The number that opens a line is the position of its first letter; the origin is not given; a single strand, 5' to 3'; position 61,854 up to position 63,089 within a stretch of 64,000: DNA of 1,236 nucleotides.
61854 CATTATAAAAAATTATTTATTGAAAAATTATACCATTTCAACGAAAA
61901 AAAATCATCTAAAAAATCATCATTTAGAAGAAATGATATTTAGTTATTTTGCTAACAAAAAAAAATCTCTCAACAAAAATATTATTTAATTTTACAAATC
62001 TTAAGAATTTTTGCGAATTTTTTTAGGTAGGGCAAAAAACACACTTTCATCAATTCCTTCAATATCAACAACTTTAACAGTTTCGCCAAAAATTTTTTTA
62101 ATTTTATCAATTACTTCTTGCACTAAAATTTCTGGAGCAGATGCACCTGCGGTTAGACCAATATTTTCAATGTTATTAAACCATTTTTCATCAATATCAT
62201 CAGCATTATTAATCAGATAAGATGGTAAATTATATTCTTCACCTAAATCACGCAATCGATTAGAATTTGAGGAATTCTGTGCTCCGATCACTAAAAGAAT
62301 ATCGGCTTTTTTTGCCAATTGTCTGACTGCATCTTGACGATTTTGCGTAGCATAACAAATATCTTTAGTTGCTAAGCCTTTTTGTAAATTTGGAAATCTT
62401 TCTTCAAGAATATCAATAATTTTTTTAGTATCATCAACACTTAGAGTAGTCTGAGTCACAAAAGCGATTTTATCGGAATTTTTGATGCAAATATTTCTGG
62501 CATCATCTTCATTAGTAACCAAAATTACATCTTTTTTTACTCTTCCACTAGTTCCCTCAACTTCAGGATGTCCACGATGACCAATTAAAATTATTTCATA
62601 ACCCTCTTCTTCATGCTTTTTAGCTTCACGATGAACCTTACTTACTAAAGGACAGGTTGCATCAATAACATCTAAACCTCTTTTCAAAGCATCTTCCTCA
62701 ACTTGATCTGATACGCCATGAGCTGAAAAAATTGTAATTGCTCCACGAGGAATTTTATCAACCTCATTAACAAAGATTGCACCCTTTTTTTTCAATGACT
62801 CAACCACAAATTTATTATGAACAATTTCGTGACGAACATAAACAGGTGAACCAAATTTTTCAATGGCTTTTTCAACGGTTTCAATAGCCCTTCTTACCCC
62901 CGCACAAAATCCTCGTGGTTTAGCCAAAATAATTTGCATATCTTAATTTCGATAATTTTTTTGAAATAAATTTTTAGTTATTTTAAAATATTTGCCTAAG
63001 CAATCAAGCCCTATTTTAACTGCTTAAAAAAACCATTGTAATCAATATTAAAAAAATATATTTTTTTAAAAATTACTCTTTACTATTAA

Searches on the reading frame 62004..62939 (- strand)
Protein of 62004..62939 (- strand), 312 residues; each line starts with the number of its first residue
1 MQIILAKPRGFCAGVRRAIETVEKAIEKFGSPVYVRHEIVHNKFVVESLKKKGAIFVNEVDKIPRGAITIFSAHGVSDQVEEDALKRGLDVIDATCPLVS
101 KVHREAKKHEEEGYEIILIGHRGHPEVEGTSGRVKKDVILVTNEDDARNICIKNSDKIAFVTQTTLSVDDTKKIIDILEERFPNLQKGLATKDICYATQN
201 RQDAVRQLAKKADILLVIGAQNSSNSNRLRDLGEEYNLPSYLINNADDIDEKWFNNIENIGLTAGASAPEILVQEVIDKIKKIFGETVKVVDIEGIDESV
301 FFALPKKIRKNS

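Call 44: search_protein_families(library=pfam, proteins=[window:62004-62939:-], max_evalue=0.001)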
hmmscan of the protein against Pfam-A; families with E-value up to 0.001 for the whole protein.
window:62004-62939:- (312 aa): 1 family
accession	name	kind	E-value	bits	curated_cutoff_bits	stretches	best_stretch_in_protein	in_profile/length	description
PF02401.23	LYTB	-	3.9e-103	344.8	24.5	1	3-281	1-267/267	LytB protein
